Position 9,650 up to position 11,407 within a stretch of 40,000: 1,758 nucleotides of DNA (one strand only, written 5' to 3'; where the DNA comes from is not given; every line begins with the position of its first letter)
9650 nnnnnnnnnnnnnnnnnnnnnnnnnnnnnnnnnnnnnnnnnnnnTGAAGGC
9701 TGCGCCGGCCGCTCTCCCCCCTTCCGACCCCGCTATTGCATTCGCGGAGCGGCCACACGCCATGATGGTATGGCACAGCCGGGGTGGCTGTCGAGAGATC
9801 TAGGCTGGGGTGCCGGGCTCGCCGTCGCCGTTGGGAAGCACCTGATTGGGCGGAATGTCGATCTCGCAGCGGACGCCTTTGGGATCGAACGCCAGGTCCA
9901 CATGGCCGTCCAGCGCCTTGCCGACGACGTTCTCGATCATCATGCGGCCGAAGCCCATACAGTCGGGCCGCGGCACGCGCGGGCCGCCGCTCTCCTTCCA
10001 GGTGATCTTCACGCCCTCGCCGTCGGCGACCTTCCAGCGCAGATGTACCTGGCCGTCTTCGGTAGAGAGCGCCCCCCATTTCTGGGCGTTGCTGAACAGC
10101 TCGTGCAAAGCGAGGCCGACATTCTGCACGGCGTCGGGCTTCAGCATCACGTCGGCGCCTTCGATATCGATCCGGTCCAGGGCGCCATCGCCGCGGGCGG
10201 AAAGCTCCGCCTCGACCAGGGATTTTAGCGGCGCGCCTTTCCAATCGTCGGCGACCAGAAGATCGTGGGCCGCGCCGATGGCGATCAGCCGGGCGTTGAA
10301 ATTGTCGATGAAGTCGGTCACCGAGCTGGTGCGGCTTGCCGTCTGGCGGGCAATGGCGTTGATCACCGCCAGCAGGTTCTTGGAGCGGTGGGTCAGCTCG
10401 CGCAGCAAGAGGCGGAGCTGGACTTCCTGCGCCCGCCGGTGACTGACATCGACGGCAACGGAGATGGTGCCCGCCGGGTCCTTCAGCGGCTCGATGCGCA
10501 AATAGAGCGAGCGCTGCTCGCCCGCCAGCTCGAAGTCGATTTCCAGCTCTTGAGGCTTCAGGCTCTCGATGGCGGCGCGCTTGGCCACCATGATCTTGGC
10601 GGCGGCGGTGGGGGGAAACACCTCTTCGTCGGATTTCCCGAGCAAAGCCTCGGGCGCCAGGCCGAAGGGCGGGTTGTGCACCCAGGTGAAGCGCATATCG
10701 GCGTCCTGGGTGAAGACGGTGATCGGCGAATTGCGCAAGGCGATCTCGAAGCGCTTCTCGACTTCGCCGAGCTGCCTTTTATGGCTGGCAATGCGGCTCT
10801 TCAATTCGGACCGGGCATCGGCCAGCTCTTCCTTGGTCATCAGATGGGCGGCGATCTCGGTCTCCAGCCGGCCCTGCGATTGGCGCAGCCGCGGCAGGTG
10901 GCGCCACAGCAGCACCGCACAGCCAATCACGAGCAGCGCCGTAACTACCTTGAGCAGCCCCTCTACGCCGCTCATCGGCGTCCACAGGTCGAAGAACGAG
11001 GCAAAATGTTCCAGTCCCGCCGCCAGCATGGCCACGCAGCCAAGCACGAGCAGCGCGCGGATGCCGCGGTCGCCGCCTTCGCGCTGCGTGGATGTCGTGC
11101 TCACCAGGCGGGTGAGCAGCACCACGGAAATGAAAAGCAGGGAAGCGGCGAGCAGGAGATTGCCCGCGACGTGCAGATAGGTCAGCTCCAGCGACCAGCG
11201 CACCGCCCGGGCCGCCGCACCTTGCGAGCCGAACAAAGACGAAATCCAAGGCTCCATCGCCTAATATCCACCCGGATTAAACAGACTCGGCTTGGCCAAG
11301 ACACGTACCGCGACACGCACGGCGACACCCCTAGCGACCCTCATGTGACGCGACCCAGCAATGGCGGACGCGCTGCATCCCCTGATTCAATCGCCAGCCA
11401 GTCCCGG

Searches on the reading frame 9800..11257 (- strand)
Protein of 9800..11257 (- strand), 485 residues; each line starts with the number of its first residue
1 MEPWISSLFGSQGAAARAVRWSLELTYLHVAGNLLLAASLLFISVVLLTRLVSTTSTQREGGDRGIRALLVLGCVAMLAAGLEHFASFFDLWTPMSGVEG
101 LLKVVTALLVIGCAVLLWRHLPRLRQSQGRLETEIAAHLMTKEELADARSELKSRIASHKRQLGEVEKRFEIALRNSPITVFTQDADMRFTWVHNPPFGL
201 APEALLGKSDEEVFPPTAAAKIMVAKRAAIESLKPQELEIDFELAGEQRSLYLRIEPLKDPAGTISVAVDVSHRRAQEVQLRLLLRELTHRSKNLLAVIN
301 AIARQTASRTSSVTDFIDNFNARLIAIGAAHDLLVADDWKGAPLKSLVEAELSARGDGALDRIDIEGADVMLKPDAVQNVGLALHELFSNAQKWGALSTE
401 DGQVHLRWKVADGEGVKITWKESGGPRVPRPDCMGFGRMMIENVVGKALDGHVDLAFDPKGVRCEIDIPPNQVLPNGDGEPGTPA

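Call 60: search_protein_families(library=pfam, proteins=[window:9800-11257:-], max_evalue=0.001)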
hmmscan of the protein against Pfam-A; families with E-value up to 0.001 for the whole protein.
window:9800-11257:- (485 aa): 5 families
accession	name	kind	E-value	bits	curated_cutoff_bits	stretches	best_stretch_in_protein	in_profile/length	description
PF07536.20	HWE_HK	-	9.8e-23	81.2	22.8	1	287-368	1-82/83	HWE histidine kinase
PF25487.1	ETR1_N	-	1.9e-15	57.4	27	1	25-125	2-95/97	Ethylene receptor 1-like, N-terminal domain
PF08448.16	PAS_4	-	5.1e-11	43.2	23.1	1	175-275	2-109/110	PAS fold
PF13581.12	HATPase_c_2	-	0.00013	22.4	27.4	1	370-429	22-80/127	Histidine kinase-like ATPase domain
PF07568.18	HisKA_2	-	0.00051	20.5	22.3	0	287-337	1-53/76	Histidine kinase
